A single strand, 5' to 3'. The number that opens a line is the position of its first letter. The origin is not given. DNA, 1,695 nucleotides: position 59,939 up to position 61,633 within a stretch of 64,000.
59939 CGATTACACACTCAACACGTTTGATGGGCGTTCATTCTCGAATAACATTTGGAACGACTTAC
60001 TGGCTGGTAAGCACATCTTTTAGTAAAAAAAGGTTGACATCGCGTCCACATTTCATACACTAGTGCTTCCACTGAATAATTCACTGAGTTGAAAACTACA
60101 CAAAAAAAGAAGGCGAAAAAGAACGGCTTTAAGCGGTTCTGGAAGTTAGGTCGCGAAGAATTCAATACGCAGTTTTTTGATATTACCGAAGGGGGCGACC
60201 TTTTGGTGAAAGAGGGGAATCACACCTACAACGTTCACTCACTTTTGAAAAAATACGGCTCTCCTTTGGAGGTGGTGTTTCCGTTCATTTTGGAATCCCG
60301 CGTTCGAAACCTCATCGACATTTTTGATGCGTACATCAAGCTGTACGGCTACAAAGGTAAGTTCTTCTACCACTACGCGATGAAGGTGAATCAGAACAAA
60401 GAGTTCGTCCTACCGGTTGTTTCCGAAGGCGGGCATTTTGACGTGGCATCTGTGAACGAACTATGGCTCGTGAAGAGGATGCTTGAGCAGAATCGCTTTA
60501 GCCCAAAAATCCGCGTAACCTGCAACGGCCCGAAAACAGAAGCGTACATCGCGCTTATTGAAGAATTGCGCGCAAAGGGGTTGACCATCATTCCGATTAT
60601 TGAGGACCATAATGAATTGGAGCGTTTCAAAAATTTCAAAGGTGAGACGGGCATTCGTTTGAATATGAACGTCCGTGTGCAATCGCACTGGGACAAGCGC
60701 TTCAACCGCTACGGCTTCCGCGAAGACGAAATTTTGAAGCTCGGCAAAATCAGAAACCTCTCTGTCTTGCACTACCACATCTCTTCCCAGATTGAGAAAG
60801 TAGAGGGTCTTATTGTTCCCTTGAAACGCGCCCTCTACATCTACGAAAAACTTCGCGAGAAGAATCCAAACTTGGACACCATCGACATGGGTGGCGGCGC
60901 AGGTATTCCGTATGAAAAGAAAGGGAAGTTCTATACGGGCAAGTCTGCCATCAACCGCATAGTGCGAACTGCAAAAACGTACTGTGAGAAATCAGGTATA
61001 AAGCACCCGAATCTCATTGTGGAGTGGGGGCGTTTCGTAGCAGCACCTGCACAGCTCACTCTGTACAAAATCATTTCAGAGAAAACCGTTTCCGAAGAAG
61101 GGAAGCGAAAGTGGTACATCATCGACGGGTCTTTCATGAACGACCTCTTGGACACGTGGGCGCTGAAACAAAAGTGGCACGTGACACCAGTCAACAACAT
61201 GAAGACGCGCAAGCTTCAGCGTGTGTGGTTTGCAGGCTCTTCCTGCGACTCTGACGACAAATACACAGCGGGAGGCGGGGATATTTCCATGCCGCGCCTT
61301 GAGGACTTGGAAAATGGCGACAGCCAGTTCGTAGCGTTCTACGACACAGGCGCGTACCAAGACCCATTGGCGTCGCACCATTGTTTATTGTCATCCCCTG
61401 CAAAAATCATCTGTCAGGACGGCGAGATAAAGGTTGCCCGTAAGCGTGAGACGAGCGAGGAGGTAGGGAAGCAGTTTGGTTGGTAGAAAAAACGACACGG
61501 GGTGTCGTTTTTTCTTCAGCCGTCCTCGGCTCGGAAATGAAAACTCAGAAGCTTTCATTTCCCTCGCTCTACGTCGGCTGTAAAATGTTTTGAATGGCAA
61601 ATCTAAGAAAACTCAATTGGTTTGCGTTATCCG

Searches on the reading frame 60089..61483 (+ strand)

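Call 63: search_protein_families(library=pfam, proteins=[window:60089-61483:+], max_evalue=0.0001)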
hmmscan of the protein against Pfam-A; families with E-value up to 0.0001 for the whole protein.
window:60089-61483:+ (465 aa): 2 families
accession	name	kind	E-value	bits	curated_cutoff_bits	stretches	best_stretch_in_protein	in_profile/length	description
PF02784.22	Orn_Arg_deC_N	-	2.1e-24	86.7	23.4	1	91-319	17-247/247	Pyridoxal-dependent decarboxylase, pyridoxal binding domain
PF00278.28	Orn_DAP_Arg_deC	-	1.8e-06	28.5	23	1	320-421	6-95/95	Pyridoxal-dependent decarboxylase, C-terminal sheet domain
